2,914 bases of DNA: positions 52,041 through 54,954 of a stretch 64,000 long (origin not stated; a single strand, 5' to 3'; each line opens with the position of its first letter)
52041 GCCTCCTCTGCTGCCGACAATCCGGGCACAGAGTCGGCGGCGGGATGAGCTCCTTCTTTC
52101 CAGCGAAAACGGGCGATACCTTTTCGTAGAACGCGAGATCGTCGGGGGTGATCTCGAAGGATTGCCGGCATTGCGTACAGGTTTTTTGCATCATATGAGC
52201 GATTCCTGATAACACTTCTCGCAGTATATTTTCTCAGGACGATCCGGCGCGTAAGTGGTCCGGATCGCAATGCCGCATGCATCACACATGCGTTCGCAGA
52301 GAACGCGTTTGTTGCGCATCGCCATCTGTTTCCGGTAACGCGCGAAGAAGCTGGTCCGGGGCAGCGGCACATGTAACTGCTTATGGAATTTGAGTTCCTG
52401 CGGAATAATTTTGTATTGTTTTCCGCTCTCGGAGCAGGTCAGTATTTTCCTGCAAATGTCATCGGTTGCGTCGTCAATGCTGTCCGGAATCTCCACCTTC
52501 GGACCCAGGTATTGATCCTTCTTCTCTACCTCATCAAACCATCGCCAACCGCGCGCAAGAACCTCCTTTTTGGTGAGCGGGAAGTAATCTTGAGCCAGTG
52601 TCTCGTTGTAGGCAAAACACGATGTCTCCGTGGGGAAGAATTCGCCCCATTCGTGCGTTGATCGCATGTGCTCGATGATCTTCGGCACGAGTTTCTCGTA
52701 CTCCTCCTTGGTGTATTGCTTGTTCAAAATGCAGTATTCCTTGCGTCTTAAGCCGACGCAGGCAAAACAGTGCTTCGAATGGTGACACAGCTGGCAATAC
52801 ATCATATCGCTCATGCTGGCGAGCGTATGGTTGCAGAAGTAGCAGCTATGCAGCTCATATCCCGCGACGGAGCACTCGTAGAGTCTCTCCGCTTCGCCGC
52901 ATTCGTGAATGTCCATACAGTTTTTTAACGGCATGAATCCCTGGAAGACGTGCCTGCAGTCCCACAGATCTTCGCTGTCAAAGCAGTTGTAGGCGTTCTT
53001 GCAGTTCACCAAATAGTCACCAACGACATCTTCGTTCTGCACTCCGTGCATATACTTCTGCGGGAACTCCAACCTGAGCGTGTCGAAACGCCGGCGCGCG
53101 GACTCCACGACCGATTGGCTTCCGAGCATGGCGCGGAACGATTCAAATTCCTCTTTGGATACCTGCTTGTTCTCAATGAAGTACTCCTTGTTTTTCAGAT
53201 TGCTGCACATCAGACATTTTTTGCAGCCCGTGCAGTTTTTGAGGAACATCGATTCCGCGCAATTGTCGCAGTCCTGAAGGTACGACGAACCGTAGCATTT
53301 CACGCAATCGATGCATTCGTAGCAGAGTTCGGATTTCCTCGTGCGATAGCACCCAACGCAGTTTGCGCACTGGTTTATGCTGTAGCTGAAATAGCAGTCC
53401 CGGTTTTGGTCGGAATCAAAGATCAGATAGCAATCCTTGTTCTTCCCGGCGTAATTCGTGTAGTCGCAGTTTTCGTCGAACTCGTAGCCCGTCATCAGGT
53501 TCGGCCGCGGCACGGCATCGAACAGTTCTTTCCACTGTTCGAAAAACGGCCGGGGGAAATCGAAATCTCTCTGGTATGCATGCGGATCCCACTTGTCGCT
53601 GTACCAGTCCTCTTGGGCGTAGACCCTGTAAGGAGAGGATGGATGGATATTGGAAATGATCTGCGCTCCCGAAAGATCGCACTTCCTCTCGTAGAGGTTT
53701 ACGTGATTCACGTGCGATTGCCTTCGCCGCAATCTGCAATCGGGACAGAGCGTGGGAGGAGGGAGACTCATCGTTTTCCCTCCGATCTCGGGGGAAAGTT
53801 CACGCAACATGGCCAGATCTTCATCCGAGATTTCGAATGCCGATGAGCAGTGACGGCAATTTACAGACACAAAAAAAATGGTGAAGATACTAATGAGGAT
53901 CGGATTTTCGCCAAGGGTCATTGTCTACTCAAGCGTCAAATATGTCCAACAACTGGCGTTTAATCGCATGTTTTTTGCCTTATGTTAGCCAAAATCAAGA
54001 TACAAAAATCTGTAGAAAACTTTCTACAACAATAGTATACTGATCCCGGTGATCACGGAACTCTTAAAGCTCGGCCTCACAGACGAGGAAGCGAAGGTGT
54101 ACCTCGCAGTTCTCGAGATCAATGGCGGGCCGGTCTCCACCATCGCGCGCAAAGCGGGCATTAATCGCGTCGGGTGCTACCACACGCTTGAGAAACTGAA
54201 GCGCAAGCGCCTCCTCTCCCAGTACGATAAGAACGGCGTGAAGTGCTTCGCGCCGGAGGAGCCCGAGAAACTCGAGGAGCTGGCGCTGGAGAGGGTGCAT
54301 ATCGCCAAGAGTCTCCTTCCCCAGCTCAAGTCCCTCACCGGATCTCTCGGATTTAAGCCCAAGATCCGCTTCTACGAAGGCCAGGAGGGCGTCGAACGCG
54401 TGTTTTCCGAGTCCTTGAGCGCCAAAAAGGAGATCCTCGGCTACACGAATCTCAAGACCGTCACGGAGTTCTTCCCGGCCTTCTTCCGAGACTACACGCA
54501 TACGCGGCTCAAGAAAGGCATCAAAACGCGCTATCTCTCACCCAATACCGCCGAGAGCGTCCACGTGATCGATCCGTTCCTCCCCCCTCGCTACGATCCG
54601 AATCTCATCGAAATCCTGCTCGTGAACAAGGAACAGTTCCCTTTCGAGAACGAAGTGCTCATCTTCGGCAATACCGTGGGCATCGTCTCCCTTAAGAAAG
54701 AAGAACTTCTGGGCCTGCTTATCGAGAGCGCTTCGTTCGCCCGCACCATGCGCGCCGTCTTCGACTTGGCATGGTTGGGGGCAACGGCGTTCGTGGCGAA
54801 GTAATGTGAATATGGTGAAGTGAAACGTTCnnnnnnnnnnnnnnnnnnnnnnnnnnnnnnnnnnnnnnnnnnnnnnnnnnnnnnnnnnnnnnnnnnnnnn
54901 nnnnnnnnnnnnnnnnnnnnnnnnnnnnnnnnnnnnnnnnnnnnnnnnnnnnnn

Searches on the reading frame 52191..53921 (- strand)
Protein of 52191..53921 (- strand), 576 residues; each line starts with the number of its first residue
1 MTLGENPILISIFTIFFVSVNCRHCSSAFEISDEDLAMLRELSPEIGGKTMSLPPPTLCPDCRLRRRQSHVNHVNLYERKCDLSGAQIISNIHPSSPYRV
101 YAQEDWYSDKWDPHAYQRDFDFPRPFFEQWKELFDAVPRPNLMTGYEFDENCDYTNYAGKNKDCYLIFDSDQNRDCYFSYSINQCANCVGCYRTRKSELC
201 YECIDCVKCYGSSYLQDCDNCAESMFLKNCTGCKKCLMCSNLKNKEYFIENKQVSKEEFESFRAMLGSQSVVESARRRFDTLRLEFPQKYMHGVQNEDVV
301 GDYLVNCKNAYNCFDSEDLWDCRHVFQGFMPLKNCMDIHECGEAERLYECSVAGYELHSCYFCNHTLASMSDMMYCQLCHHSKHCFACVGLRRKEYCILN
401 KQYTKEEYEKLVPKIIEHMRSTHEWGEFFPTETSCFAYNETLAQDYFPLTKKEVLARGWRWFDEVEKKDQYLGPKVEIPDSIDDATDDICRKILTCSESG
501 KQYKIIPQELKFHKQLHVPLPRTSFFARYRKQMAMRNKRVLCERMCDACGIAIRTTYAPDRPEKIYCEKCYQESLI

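Call 5: search_protein_families(library=pfam, proteins=[window:52191-53921:-], max_evalue=1)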
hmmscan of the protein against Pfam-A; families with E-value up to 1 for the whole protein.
window:52191-53921:- (576 aa): 1 family
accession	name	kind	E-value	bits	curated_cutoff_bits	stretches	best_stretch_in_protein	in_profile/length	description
PF23477.1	zf_Tbcl_2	-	0.003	17.7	27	1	540-573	2-35/37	Probable treble clef zinc finger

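Call 6: search_protein_families(library=ncbifam, proteins=[window:52191-53921:-], max_evalue=1)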
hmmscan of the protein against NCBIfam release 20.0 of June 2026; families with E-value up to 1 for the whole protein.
window:52191-53921:- (576 aa): 1 family
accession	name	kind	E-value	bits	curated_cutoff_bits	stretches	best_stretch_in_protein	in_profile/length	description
TIGR04272.1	cxxc_cxxc_Mbark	domain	0.023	14.4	36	1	543-573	5-35/37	CxxC-x17-CxxC domain-containing protein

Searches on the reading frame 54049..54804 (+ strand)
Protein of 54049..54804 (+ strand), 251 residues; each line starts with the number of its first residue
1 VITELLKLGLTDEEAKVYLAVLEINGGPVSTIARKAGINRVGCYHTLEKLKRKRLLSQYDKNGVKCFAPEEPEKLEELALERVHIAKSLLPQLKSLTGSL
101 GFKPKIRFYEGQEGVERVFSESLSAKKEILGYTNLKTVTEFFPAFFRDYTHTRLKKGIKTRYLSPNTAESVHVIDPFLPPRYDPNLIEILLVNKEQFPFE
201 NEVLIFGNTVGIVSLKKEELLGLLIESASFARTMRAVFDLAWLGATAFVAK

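Call 38: search_protein_families(library=pfam, proteins=[window:54049-54804:+], max_evalue=0.001)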
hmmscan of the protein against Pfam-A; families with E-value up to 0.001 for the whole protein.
window:54049-54804:+ (251 aa): 1 family
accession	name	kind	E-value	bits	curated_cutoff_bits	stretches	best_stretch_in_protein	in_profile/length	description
PF01978.25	TrmB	-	3.4e-09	36.9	25.6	1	5-60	1-56/68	Sugar-specific transcriptional regulator TrmB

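Call 49: search_protein_families(library=ncbifam, proteins=[window:54049-54804:+], max_evalue=0.01)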
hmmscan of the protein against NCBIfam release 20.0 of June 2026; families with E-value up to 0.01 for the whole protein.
window:54049-54804:+ (251 aa): 2 families
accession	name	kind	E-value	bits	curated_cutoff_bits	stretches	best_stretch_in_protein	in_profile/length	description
NF047390.1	TransRegTrmBL1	equivalog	0.00013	21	650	1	2-130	7-138/341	HTH-type sugar sensing transcriptional regulator TrmBL1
TIGR01884.1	cas_HTH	subfamily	0.0074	15.7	60.2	0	6-63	136-193/202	CRISPR-associated CARF protein Csa3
